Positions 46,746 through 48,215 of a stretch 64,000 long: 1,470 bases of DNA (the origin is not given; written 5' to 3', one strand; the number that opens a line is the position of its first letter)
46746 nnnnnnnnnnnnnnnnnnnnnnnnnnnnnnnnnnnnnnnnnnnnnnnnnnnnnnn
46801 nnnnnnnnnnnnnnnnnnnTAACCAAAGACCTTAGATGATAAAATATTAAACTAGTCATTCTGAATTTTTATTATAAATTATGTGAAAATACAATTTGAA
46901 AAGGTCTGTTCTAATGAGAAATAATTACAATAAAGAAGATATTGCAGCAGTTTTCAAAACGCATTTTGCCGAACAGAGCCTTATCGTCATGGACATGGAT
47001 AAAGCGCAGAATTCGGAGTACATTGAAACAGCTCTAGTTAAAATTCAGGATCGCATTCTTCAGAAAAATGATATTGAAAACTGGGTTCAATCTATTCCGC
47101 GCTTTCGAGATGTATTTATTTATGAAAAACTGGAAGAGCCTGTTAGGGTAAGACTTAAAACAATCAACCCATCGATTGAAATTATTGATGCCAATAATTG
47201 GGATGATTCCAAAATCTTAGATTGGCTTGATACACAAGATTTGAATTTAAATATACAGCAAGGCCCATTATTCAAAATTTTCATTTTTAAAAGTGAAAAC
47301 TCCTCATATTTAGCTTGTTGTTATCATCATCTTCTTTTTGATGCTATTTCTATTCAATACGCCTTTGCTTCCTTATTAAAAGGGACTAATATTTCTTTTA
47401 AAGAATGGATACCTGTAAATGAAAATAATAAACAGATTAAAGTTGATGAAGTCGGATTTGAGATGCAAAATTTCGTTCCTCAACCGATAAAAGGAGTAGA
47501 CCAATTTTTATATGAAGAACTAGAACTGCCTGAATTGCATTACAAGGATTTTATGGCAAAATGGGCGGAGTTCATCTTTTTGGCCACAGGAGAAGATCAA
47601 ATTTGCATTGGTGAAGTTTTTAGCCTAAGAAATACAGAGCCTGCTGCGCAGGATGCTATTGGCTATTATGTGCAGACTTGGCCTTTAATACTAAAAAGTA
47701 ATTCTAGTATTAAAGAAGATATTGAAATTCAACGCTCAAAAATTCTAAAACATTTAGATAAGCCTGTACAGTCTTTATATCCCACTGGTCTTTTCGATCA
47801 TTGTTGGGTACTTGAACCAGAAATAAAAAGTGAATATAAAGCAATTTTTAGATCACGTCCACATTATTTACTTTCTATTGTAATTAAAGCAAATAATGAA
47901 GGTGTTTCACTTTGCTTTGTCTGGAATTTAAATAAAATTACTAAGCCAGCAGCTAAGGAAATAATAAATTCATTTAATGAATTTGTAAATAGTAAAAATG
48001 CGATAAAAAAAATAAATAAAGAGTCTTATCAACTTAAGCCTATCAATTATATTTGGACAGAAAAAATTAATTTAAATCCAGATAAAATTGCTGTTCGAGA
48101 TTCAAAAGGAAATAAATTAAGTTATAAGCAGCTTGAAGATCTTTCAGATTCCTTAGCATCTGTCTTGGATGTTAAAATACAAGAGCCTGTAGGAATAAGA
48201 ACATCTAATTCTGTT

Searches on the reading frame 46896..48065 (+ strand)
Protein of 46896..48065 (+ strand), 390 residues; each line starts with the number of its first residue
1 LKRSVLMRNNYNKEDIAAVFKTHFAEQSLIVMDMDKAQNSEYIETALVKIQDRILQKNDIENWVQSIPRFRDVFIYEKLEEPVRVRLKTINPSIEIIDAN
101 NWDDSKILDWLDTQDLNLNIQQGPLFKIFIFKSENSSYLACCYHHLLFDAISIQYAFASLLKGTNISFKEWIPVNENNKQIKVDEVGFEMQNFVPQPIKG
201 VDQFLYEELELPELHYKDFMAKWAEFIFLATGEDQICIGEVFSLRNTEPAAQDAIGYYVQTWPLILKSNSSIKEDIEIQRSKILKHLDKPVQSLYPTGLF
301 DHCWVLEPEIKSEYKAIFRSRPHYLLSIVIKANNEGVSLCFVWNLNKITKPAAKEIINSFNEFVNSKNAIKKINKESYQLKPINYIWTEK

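Call 6: search_protein_families(library=pfam, proteins=[window:46896-48065:+], max_evalue=1)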
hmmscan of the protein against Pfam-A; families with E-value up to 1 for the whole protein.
window:46896-48065:+ (390 aa): 1 family
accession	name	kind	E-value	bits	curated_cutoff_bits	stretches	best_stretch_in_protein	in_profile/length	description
PF00668.25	Condensation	-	1.4e-16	60.7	30.6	2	38-155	23-149/456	Condensation domain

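Call 93: search_solved_structures(query=window:46914-48065:+, max_evalue=0.1)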
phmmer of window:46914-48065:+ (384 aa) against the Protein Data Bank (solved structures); distinct sequences matched with E-value up to 0.1: 12.
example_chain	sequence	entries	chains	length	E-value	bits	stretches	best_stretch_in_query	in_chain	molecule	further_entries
9bfd_B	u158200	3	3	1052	5.8e-06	29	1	16-155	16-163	Tyrocidine synthase 2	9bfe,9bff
9rde_A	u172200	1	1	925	3.1e-05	26.6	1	97-157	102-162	Bacitracin synthase 3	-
5isw_A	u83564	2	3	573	0.00047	22.7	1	109-156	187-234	Gramicidin S synthase 1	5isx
8qnf_A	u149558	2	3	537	0.00098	21.7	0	213-257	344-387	Condensation domain TomBC from the Tomaymycin non-ribosomal peptide synthetase | Tomaymycin non-ribosomal peptide synthetase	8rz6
2xhg_A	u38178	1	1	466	0.001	21.6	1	111-157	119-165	TYROCIDINE SYNTHETASE A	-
9bfg_A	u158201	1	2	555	0.0013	21.2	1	111-157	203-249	Tyrocidine synthase 1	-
8f7f_A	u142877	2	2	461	0.002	20.6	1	59-156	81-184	Surfactin synthetase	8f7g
9bfd_A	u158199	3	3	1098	0.0032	20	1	111-157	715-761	Tyrocidine synthase 1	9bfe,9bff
8f7h_A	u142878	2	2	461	0.0065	19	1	59-159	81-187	Surfactin synthetase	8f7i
2vsq_A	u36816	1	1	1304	0.0098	18.4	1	34-156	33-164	SURFACTIN SYNTHETASE SUBUNIT 3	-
6ta8_A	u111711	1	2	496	0.011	18.2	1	97-153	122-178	Tyrocidine synthase 2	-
9r9n_C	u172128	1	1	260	0.072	15.5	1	142-284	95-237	SalCis16b - cap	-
